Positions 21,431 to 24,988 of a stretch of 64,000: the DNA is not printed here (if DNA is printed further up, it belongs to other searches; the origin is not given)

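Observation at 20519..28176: Class II lanthipeptide gene cluster: LanM + NHLP-leader precursor + C39-ABC exporter + short HlyD partner, with adjacent O-methyltransferase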

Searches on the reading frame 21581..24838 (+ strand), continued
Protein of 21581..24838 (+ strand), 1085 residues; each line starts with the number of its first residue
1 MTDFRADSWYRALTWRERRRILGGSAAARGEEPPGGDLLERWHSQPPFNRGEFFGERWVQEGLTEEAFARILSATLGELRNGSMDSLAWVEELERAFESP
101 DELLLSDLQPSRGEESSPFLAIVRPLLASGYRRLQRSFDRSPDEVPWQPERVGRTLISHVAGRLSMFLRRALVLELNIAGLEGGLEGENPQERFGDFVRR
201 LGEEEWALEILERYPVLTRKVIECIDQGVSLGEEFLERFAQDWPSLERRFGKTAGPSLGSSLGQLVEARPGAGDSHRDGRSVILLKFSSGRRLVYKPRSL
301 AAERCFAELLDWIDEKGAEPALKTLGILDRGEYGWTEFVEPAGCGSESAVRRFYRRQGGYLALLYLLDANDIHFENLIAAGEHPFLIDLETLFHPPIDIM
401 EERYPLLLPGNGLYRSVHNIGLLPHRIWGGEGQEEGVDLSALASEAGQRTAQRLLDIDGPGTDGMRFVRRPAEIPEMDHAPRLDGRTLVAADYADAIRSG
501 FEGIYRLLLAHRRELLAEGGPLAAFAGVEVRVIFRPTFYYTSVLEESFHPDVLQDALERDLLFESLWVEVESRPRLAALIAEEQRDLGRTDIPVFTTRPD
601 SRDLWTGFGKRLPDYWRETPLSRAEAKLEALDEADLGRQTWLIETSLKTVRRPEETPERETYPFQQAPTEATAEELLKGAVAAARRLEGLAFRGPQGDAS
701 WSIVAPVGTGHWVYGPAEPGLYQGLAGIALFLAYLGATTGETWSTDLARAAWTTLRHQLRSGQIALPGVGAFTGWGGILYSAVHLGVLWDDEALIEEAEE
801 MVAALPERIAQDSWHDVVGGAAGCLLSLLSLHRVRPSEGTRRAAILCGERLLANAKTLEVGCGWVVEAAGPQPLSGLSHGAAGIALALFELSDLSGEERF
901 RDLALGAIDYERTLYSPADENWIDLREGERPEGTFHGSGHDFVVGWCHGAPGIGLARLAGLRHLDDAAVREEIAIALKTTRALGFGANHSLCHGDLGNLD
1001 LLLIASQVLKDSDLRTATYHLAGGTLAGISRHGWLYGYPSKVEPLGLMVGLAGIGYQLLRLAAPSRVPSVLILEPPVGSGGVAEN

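Call 50: search_solved_structures(query=window:21581-24838:+, show_alignments=2, max_evalue=1e-30)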
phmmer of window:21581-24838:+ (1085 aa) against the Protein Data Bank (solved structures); distinct sequences matched with E-value up to 1e-30: 2.
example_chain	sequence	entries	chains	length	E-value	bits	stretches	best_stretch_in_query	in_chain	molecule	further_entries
6st5_A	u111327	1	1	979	1e-126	427.6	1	162-1078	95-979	LicM2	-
5dzt_A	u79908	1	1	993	8.6e-47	162.9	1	166-735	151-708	CylM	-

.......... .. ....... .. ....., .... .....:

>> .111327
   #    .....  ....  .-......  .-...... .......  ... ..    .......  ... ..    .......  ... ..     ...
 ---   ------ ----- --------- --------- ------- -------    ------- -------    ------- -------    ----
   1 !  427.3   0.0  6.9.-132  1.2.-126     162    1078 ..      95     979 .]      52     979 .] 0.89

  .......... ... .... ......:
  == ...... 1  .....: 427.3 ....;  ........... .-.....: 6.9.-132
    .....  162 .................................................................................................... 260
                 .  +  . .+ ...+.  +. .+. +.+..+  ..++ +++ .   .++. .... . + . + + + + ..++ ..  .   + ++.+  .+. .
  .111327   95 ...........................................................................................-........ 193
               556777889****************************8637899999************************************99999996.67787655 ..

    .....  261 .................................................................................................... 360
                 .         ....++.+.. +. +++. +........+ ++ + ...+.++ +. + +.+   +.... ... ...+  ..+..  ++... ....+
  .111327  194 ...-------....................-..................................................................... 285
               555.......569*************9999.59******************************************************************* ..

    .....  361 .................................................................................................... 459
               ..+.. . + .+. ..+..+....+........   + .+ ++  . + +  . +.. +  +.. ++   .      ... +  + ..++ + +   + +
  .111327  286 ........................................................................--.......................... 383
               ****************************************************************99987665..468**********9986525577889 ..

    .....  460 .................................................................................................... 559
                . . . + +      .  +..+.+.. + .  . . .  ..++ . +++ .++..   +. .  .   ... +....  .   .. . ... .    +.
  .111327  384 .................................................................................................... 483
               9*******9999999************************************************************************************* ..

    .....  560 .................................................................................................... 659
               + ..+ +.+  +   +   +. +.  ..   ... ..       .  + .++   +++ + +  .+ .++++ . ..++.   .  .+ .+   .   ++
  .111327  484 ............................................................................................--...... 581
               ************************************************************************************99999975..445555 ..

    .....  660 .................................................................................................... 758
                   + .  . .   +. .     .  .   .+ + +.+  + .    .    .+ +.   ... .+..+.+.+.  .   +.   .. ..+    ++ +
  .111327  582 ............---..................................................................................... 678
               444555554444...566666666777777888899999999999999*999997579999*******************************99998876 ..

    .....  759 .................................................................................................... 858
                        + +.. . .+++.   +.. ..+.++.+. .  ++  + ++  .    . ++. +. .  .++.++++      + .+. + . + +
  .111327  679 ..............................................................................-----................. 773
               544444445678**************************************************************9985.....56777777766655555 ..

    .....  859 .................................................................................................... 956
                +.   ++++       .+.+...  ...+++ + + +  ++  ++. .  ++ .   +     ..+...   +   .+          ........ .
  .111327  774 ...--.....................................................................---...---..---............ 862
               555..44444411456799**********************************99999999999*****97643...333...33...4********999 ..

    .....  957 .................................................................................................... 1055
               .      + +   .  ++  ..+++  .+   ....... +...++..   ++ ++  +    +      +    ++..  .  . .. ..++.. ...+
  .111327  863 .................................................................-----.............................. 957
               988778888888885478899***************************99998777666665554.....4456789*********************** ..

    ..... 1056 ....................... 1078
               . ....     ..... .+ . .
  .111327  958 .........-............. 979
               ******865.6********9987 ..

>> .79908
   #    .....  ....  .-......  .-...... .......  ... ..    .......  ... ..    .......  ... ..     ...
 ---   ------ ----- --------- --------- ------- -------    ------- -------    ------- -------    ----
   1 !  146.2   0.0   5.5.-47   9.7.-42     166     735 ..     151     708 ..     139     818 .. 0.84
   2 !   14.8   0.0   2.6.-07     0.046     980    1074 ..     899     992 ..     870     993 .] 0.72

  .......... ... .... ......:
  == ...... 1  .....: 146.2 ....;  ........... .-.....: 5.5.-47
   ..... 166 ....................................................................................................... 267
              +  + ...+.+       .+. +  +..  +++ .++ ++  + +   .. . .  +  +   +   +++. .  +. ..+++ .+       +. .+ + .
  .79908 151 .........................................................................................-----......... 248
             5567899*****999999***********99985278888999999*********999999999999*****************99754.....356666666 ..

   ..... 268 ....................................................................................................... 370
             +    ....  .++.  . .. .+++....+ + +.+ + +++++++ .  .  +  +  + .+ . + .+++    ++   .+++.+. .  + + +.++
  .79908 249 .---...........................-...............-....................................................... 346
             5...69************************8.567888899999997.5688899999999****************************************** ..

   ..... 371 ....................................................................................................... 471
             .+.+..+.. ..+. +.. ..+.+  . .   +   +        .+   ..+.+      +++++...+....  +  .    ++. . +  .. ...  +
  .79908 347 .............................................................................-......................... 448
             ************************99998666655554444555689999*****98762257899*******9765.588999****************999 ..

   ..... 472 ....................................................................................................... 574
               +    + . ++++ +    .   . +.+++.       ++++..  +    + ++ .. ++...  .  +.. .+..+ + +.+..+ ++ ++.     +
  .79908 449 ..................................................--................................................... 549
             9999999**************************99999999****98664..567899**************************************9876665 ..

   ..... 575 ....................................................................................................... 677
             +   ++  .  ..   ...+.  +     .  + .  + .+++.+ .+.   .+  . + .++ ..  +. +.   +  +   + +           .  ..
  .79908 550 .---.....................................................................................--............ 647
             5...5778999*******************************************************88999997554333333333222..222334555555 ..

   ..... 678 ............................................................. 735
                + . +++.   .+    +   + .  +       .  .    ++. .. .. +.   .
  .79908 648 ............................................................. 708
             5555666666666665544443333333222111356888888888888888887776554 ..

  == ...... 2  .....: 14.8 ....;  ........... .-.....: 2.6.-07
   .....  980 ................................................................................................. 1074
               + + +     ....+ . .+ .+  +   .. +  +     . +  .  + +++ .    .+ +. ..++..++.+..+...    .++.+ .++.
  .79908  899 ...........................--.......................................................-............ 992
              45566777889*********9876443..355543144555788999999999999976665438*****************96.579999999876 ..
